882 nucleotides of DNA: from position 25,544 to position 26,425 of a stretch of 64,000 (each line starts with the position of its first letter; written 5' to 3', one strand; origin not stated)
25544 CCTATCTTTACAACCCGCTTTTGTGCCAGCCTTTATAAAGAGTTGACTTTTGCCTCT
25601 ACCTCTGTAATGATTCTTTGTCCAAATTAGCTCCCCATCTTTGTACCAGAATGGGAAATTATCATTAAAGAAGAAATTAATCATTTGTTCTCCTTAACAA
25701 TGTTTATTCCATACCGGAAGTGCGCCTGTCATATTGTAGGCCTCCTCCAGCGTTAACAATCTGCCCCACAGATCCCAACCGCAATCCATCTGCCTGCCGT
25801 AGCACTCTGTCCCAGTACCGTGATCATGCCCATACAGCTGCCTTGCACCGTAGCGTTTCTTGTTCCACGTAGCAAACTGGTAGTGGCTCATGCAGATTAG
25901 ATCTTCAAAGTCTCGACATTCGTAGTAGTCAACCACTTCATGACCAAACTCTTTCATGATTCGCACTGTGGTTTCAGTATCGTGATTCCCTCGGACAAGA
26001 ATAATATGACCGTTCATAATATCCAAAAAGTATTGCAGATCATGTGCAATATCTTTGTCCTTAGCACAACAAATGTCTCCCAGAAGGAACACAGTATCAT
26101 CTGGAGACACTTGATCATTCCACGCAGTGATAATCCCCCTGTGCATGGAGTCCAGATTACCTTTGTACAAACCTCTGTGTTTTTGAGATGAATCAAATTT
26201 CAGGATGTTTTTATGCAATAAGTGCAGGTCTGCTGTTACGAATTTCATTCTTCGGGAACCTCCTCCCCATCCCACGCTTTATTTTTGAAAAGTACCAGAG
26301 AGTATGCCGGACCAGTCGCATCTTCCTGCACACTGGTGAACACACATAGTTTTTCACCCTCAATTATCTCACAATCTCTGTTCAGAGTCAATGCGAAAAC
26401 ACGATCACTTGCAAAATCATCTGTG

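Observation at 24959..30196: High density of homing-endonuclease genes at gene junctions in the early arm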

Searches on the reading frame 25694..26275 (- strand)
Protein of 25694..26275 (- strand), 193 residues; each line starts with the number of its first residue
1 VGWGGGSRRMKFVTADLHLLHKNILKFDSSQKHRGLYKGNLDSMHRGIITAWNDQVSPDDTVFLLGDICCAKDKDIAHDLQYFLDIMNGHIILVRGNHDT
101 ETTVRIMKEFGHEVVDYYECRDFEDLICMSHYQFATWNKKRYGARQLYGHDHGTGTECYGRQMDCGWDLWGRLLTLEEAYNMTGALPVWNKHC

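Call 3: search_protein_families(library=pfam, proteins=[window:25694-26275:-], max_evalue=0.1)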
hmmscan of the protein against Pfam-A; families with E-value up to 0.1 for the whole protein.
window:25694-26275:- (193 aa): 1 family
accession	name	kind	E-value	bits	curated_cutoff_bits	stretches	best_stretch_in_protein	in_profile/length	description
PF00149.33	Metallophos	-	0.00045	21.1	21.5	1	13-123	5-96/191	Calcineurin-like phosphoesterase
